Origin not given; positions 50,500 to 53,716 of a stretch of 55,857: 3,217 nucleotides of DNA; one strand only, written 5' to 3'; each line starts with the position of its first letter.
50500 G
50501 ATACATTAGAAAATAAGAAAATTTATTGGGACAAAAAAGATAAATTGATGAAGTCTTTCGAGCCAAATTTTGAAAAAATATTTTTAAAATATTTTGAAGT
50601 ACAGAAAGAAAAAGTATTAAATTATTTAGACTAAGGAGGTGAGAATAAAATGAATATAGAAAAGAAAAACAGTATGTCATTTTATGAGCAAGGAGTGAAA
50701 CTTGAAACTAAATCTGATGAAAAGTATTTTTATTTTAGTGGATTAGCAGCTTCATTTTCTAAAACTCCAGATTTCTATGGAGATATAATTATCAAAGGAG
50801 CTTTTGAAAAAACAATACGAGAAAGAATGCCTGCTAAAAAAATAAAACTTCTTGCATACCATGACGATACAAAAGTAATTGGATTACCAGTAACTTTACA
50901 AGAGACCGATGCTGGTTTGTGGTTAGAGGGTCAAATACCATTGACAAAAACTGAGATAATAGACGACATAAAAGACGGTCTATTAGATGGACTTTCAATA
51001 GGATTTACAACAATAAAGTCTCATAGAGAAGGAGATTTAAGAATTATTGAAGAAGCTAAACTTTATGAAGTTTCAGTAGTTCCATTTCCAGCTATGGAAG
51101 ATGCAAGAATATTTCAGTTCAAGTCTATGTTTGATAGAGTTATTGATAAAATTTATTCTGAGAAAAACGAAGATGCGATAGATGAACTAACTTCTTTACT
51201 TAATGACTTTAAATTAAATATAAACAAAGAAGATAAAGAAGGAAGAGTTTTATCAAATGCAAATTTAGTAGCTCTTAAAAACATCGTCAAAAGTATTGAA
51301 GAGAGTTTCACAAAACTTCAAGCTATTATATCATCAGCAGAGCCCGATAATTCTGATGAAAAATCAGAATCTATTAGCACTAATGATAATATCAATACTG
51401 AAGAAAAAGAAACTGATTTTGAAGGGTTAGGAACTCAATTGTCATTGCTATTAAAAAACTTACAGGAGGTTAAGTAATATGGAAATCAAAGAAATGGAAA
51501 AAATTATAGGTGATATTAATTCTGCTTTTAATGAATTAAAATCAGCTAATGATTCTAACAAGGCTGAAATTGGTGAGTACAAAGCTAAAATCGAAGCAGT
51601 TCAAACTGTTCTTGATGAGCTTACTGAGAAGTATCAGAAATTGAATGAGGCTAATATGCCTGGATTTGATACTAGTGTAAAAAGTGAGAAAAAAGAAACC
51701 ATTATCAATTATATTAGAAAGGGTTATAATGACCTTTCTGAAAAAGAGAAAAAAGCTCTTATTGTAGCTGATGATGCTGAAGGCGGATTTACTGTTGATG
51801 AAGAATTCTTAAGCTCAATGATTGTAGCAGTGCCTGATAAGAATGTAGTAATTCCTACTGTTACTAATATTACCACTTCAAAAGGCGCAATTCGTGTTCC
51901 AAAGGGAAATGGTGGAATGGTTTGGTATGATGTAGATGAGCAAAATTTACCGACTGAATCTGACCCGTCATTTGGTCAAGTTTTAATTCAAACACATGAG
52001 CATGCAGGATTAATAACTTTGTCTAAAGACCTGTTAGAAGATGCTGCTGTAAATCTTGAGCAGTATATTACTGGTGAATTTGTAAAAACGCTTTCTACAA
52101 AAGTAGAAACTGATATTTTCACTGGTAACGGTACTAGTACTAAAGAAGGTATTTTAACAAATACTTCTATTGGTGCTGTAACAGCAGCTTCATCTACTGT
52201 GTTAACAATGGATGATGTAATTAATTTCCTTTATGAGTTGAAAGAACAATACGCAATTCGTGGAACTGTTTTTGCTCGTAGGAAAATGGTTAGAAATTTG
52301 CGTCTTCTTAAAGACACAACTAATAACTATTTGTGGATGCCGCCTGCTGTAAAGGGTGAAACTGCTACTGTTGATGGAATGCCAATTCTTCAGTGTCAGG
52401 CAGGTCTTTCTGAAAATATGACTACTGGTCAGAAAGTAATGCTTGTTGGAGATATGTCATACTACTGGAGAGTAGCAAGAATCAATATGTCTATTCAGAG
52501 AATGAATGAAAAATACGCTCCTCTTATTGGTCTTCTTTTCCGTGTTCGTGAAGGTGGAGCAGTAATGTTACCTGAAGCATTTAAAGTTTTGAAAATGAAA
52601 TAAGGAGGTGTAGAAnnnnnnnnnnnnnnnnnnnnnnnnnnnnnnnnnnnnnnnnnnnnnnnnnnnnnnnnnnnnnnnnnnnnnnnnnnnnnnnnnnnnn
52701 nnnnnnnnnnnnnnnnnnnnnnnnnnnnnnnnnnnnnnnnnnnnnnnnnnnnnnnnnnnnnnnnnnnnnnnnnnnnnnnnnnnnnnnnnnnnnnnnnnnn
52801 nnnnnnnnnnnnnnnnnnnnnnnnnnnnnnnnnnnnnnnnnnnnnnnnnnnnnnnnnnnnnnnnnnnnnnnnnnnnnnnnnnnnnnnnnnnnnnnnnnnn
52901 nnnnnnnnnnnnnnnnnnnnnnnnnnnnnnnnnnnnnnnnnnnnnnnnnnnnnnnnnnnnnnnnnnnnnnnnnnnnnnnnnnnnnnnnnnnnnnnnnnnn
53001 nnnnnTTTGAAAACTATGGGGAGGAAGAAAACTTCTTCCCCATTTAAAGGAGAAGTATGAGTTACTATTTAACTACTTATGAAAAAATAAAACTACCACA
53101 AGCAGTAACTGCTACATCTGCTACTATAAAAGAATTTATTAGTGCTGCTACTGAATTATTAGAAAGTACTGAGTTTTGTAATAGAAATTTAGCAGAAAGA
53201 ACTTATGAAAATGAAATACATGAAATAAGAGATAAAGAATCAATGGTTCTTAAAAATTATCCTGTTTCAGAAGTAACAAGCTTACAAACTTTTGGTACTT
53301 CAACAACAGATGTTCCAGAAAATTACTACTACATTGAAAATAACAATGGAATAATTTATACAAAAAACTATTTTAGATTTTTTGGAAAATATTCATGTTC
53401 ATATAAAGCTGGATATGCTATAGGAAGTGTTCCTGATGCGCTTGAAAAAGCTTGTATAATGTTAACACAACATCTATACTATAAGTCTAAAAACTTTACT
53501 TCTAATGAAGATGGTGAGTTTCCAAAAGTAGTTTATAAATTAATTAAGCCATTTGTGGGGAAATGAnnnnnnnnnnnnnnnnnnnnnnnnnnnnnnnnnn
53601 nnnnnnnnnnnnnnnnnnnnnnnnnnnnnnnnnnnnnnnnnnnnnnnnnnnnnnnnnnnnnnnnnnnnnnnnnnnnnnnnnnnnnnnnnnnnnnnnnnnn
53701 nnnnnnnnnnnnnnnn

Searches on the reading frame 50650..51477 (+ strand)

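Call 97: search_protein_families(library=pfam, proteins=[window:50650-51477:+], max_evalue=0.01)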
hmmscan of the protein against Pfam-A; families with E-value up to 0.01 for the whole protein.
window:50650-51477:+ (275 aa): 1 family
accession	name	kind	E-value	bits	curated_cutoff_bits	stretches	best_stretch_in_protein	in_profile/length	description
PF04586.22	Peptidase_S78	-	3.7e-21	76.4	21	1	18-155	3-153/165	Caudovirus prohead serine protease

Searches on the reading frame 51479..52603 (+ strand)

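Call 94: search_protein_families(library=phrogs, proteins=[window:51479-52603:+], max_evalue=0.001)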
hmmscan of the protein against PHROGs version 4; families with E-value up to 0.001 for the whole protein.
window:51479-52603:+ (374 aa): 5 families
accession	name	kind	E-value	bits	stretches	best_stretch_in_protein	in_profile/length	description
phrog_10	-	head and packaging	2.1e-60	206.6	1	1-374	263-636/752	major head protein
phrog_617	-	head and packaging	5.9e-21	76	1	95-304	340-553/626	major head protein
phrog_15928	-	head and packaging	8.1e-13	49.8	1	186-372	2-178/185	major head protein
phrog_17162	-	unknown function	6.6e-09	36.9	1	311-374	18-83/85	-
phrog_2263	-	head and packaging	1.8e-07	31.5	1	52-304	225-480/551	major head protein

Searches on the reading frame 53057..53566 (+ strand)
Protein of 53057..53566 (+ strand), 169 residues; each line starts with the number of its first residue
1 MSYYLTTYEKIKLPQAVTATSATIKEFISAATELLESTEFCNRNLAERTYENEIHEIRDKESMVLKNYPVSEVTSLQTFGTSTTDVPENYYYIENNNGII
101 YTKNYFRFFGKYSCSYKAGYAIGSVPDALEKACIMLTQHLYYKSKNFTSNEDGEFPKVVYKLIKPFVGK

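Call 97: search_protein_families(library=pfam, proteins=[window:53057-53566:+], max_evalue=0.01)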
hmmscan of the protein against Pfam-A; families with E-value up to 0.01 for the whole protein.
window:53057-53566:+ (169 aa): 1 family
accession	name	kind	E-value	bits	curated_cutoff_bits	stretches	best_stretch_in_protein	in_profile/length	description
PF24163.2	HCP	-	2.2e-06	28.4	27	1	18-147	17-135/169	Head completion protein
